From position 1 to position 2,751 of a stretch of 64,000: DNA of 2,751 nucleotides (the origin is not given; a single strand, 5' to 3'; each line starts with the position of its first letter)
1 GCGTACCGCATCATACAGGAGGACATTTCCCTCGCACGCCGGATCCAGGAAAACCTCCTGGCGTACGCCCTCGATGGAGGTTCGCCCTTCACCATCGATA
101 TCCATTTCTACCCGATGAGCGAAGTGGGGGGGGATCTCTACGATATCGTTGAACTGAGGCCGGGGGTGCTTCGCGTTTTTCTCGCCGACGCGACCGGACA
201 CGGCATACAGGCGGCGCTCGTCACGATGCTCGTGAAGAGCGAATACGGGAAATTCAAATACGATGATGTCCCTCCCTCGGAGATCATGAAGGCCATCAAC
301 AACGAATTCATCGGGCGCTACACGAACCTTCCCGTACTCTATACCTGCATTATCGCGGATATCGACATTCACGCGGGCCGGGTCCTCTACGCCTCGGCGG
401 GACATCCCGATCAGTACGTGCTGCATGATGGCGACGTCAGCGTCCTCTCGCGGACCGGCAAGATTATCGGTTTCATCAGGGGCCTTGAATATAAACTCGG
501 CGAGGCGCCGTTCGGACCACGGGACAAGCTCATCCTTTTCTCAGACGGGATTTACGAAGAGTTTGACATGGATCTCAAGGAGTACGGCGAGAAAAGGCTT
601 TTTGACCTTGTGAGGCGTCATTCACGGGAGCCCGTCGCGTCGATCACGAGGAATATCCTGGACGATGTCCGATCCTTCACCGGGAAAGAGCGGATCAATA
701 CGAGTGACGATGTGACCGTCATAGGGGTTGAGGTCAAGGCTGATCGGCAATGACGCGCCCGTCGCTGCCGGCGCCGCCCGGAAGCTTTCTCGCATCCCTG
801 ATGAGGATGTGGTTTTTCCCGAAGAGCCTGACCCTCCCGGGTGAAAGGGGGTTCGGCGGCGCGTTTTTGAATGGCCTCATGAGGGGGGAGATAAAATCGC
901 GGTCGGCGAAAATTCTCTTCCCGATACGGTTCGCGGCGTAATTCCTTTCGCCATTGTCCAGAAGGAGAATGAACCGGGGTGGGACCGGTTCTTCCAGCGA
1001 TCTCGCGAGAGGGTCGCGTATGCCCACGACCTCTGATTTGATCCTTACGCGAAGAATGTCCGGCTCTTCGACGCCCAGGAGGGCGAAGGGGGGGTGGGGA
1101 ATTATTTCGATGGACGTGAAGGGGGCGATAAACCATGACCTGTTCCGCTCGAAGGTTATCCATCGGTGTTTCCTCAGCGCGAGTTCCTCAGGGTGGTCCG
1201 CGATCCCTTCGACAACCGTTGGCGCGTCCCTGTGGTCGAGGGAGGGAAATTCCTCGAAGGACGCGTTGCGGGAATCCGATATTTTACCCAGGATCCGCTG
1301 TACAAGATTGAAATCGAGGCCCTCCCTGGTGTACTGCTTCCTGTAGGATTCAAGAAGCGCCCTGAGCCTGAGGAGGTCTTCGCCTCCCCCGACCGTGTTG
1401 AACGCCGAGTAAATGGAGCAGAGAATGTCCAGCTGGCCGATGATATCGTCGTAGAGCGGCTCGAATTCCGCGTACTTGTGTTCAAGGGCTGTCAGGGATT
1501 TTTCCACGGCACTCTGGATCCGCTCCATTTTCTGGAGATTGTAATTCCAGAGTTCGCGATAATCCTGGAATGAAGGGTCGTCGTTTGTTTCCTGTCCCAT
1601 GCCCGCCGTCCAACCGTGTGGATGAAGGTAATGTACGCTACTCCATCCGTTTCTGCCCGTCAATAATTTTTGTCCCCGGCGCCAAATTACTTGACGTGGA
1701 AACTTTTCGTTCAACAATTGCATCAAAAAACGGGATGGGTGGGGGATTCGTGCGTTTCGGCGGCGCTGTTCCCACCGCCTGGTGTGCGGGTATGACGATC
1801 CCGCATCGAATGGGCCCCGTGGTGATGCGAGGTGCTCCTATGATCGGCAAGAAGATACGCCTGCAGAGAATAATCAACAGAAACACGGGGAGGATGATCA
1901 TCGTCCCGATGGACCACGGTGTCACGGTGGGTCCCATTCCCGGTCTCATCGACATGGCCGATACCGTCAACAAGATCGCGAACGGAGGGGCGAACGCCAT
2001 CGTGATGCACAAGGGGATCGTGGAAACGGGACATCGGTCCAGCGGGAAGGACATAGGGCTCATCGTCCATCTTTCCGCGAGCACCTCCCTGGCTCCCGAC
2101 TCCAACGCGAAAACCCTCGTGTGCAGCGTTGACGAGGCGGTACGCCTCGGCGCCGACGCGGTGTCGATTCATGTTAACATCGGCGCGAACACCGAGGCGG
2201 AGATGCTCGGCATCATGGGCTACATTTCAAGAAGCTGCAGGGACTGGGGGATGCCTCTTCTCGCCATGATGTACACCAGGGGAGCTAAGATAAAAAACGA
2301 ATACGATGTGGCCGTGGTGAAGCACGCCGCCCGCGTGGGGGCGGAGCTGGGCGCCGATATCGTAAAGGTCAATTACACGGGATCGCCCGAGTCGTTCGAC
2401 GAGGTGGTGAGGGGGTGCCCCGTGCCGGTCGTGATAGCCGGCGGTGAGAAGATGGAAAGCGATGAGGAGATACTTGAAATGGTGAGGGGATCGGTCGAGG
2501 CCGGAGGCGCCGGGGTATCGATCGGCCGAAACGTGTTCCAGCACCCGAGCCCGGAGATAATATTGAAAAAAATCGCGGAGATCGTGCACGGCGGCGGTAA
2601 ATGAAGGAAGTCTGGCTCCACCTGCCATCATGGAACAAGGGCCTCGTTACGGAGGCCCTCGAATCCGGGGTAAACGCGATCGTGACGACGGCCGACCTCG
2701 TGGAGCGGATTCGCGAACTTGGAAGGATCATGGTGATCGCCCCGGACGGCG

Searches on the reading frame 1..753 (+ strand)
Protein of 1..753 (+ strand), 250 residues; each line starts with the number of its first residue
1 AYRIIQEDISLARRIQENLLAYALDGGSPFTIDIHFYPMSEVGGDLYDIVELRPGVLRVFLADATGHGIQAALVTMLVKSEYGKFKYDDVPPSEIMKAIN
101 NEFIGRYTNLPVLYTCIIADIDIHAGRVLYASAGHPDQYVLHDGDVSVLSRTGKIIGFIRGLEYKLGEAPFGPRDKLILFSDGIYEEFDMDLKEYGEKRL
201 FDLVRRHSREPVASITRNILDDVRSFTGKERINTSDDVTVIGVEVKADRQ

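Call 6: search_protein_families(library=pfam, proteins=[window:1-753:+], max_evalue=0.01)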
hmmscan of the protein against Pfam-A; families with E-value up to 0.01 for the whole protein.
window:1-753:+ (250 aa): 1 family
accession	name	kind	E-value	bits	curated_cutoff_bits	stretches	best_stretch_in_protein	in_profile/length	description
PF07228.17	SpoIIE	-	4.5e-40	138.1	25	1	55-245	3-191/192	Stage II sporulation protein E (SpoIIE)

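Call 27: search_protein_families(library=pfam, alignment_id=A2, max_evalue=0.01)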
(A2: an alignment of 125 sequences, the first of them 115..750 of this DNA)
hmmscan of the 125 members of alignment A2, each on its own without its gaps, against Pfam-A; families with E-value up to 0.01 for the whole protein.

A. member 1, window:115-750:+ (212 aa): 1 family
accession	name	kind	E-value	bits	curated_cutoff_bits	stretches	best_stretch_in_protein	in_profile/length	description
PF07228.17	SpoIIE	-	2.7e-40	138.8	25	1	17-207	3-191/192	Stage II sporulation protein E (SpoIIE)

B. families by the number of members that match (of 125 scanned): 33 families (the first 25 are shown)
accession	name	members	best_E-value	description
PF07228.17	SpoIIE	1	2.7e-40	Stage II sporulation protein E (SpoIIE)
PF01894.22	UPF0047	1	1.8e-36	Uncharacterised protein family UPF0047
PF01928.26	CYTH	1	2.2e-32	CYTH domain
PF07311.17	Dodecin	1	2.5e-23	Dodecin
PF01985.26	CRS1_YhbY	1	3.6e-23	CRS1 / YhbY (CRM) domain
PF08241.18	Methyltransf_11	1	6.6e-21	Methyltransferase domain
PF01037.27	AsnC_trans_reg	1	9.1e-19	Lrp/AsnC ligand binding domain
PF13649.12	Methyltransf_25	1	1.8e-18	Methyltransferase domain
PF09723.15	Zn_ribbon_8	1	2.1e-14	Zinc ribbon domain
PF00730.31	HhH-GPD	1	7.3e-14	HhH-GPD superfamily base excision DNA repair protein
PF08242.18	Methyltransf_12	1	3.3e-10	Methyltransferase domain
PF01047.28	MarR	1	8.4e-10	MarR family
PF13847.12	Methyltransf_31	1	9.7e-10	Methyltransferase domain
PF12802.13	MarR_2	1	1.6e-09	MarR family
PF13489.12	Methyltransf_23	1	4.2e-09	Methyltransferase domain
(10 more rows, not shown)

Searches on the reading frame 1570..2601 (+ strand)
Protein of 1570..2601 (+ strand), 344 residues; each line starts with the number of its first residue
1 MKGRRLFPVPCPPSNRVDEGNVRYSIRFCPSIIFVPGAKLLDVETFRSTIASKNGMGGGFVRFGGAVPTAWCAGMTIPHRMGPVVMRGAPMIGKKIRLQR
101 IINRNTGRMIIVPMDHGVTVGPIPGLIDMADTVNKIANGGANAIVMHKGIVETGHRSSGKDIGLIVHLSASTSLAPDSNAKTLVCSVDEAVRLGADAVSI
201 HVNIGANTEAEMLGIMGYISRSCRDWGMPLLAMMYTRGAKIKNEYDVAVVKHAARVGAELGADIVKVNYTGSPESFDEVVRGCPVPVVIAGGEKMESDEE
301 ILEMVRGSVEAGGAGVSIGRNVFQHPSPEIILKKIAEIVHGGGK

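Call 52: search_protein_families(library=pfam, proteins=[window:1570-2601:+], max_evalue=0.0001)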
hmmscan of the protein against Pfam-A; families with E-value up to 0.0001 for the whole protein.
window:1570-2601:+ (344 aa): 1 family
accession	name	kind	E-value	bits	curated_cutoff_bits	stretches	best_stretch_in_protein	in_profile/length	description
PF01791.15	DeoC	-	4.6e-70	236.3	23.8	1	110-325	2-229/229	DeoC/LacD family aldolase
